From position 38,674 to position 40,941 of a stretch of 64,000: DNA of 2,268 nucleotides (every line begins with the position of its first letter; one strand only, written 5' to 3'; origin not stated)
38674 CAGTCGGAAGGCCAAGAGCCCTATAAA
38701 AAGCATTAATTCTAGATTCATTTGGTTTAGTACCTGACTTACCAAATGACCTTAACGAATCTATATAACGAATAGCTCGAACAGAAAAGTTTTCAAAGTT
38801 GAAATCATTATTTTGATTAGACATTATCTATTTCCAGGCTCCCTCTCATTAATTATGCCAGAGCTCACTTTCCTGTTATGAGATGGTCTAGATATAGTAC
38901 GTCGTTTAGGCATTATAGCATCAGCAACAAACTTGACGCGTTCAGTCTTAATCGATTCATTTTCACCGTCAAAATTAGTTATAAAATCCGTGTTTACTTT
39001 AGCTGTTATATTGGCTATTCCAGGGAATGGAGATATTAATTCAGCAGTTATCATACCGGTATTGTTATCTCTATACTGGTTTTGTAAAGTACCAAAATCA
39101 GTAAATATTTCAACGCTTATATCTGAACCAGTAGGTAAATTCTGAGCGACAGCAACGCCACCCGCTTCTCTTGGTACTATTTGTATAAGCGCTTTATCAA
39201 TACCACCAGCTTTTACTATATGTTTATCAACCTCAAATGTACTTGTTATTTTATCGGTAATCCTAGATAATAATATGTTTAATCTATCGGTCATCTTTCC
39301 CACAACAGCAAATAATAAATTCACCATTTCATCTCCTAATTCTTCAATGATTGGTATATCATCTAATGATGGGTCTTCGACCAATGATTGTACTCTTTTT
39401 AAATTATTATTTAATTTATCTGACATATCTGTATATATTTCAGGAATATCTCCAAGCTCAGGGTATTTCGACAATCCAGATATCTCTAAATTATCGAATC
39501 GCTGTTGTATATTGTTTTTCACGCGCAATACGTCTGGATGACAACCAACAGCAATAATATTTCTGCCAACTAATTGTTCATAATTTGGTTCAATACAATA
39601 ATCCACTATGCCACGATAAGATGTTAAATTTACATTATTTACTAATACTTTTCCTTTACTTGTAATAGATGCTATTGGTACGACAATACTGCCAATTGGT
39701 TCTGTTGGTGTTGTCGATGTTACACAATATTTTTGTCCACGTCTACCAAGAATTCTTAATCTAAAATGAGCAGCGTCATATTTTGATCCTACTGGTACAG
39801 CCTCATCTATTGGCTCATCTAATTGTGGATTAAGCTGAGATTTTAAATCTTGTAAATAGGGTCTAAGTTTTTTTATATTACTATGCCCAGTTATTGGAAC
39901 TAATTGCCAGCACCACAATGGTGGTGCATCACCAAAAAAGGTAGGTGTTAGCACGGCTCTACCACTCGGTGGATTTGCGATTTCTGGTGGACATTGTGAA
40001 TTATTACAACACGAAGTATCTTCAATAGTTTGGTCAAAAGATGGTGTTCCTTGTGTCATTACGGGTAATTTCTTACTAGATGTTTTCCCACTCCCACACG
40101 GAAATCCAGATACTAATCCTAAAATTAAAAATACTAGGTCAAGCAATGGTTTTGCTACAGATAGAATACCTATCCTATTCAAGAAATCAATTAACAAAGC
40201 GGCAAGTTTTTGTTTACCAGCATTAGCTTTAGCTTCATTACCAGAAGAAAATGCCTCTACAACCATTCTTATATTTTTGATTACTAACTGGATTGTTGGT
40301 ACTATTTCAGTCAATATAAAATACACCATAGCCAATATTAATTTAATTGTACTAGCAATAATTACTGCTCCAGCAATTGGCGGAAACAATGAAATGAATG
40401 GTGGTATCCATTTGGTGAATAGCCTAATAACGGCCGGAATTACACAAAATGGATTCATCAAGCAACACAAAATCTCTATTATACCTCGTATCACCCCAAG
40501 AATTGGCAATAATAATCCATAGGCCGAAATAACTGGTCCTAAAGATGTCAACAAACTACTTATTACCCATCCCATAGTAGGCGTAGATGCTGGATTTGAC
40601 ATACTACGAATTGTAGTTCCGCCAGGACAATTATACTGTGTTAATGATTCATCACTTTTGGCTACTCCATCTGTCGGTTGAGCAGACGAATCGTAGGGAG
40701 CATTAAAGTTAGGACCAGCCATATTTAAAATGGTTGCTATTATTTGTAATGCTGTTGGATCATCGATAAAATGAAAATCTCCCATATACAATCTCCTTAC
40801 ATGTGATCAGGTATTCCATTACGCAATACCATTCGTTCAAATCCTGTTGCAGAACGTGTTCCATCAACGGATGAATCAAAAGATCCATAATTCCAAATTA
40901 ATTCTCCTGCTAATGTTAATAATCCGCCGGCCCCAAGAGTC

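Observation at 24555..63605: DGY tripeptide strongly enriched in five virion proteins: candidate tyrosine glycosylation sequon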

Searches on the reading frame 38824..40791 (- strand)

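Call 33: search_protein_families(library=pfam, proteins=[window:38824-40791:-], max_evalue=0.01)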
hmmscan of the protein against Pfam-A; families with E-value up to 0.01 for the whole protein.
window:38824-40791:- (655 aa): 1 family
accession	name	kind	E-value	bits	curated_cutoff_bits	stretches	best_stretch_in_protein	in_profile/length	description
PF09134.16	Invasin_D3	-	2.3e-05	25.3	33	1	515-606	3-85/98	Invasin, domain 3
